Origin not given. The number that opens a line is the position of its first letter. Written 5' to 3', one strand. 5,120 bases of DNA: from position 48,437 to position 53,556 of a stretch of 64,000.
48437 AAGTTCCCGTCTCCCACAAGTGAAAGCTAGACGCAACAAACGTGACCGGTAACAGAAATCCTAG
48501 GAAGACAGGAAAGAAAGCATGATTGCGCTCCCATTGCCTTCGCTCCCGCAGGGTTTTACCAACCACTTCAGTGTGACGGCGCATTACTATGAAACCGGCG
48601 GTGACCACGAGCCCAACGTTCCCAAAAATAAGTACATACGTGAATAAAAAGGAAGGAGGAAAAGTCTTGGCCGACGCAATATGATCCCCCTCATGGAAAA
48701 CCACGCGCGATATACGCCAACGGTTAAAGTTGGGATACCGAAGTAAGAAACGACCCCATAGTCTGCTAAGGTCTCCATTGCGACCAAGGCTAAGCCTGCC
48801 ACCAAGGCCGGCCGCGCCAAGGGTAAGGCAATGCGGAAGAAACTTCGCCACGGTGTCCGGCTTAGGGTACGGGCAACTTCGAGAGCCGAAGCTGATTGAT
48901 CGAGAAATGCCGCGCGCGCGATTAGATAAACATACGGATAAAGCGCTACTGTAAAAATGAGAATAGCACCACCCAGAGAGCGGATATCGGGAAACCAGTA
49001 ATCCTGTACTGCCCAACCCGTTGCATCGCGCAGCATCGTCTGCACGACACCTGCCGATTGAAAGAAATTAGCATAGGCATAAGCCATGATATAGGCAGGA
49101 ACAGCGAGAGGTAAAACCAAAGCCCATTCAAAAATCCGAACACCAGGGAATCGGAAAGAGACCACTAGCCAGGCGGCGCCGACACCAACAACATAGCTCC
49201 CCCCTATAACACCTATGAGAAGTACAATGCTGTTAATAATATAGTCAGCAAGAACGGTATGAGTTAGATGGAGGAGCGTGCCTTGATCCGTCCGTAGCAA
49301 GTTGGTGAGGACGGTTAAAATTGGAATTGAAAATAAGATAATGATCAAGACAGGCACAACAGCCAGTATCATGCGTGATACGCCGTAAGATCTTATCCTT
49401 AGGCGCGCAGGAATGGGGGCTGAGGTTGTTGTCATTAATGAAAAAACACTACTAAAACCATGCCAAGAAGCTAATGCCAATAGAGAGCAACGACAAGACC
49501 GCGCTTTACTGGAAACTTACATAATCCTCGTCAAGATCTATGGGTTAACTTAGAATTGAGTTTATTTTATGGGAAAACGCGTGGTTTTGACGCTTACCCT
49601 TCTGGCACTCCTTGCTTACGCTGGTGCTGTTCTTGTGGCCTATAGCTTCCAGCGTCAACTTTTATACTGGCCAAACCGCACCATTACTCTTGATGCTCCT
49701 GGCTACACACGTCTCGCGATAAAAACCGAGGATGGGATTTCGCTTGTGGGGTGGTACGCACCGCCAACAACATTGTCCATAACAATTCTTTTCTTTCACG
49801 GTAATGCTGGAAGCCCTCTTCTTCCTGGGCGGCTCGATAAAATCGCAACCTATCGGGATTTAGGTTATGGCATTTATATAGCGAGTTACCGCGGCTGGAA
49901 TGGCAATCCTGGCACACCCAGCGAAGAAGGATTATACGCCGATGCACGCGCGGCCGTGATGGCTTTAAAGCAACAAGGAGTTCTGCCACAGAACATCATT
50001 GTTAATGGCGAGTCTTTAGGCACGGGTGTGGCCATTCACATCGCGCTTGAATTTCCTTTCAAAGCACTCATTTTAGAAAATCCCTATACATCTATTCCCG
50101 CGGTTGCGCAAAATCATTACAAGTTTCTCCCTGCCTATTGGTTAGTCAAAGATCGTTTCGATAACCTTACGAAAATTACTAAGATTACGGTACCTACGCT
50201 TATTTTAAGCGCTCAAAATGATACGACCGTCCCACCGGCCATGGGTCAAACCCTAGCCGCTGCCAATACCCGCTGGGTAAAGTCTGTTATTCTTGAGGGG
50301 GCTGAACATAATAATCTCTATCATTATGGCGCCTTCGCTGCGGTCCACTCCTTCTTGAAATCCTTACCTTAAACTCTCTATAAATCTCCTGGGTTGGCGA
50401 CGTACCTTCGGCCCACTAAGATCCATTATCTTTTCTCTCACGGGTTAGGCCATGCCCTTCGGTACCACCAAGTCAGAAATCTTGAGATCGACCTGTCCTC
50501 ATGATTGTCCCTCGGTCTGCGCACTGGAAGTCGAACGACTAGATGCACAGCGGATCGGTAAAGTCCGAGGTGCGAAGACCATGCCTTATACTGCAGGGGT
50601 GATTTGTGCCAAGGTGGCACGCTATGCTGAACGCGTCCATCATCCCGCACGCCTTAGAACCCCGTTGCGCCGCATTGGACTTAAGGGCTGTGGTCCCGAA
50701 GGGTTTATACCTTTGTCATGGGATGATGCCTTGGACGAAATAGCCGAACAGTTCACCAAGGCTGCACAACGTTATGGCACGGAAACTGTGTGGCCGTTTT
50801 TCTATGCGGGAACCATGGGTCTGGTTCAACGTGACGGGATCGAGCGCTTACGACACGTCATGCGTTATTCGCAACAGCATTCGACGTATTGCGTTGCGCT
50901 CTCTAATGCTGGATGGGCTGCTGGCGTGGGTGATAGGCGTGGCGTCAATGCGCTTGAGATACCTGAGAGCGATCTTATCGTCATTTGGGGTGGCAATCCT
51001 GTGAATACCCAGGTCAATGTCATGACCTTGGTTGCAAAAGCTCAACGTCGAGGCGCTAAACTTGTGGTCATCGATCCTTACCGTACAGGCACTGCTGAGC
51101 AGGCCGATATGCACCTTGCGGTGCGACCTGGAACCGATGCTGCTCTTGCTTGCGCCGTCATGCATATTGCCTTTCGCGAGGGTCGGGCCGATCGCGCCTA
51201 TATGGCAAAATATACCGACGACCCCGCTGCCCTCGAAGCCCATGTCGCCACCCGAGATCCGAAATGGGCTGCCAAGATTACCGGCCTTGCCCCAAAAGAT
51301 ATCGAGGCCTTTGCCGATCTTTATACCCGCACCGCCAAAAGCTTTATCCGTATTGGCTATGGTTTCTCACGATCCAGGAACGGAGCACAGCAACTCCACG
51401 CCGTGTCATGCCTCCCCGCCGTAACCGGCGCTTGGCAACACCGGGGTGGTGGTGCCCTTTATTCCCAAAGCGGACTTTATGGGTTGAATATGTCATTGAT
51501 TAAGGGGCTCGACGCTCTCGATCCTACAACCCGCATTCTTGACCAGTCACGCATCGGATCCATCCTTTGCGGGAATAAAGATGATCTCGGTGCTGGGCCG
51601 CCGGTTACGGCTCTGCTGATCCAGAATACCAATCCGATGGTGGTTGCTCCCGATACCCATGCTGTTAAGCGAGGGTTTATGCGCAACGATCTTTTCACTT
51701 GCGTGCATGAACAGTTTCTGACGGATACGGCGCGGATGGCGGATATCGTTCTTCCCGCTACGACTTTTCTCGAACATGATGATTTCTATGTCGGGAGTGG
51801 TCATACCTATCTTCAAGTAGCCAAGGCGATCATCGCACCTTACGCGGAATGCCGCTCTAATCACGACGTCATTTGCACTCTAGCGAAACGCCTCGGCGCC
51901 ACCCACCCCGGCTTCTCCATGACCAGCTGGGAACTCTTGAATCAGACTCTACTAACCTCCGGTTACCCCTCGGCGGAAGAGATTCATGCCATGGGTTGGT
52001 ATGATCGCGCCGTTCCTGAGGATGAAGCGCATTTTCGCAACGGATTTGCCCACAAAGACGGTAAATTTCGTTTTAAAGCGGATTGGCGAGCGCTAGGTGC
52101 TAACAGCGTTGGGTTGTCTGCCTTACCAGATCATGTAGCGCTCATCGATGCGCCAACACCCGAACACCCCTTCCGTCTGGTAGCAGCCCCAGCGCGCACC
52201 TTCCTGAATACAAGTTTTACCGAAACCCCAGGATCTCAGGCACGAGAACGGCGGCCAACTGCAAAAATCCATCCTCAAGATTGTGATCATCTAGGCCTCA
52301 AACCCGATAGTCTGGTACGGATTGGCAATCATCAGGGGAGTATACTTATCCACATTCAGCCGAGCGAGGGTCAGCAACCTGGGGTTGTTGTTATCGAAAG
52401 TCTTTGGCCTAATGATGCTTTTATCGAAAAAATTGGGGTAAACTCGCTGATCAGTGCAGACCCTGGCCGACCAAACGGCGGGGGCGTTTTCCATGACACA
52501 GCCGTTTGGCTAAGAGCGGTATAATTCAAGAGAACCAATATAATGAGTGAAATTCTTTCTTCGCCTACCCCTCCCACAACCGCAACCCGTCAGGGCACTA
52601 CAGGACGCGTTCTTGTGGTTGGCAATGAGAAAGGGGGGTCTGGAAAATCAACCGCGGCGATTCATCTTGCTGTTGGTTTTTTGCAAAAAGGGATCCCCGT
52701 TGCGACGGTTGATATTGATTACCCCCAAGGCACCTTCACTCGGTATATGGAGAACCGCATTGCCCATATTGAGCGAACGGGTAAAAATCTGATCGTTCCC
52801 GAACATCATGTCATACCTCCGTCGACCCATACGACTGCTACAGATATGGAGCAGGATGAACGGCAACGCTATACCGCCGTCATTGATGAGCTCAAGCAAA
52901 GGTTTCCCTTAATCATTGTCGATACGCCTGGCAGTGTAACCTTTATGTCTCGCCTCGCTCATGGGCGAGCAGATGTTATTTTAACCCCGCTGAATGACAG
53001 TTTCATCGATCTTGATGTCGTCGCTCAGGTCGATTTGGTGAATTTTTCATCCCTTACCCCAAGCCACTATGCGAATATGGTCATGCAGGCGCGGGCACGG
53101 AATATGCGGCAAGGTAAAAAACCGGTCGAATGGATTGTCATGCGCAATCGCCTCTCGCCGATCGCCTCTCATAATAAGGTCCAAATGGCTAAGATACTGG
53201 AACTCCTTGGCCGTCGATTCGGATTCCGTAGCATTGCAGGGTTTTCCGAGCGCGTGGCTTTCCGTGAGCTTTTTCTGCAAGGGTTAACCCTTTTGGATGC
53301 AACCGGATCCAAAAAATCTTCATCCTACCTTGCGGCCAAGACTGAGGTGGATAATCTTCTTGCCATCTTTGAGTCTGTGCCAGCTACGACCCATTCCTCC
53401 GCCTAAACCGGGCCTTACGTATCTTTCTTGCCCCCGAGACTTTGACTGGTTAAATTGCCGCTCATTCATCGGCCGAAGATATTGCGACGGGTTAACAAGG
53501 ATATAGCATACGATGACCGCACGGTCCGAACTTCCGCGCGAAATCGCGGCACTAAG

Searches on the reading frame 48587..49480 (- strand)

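Call 58: search_protein_families(library=pfam, proteins=[window:48587-49480:-], max_evalue=0.01)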
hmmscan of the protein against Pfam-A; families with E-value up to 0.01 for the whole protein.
window:48587-49480:- (297 aa): 1 family
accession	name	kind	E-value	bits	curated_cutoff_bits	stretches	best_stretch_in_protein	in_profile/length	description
PF00528.27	BPD_transp_1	-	2.8e-09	37.4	26.4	1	97-250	3-138/184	Binding-protein-dependent transport system inner membrane component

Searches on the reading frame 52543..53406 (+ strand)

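Call 72: search_protein_families(library=pfam, proteins=[window:52543-53406:+], max_evalue=0.001)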
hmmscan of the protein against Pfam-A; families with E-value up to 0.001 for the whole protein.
window:52543-53406:+ (287 aa): 4 families
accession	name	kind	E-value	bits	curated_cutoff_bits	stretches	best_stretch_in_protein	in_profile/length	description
PF09140.17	MipZ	-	1.7e-84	283.7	20.7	1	23-274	2-256/262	ATPase MipZ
PF13614.12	AAA_31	-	3.9e-13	50.1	27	1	22-158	2-155/177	AAA domain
PF01656.29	CbiA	-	7.8e-08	32.8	25.4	1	25-121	2-69/125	CobQ/CobB/MinD/ParA nucleotide binding domain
PF10609.15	ParA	-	8.6e-06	25.8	27.1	1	22-79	4-61/246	NUBPL iron-transfer P-loop NTPase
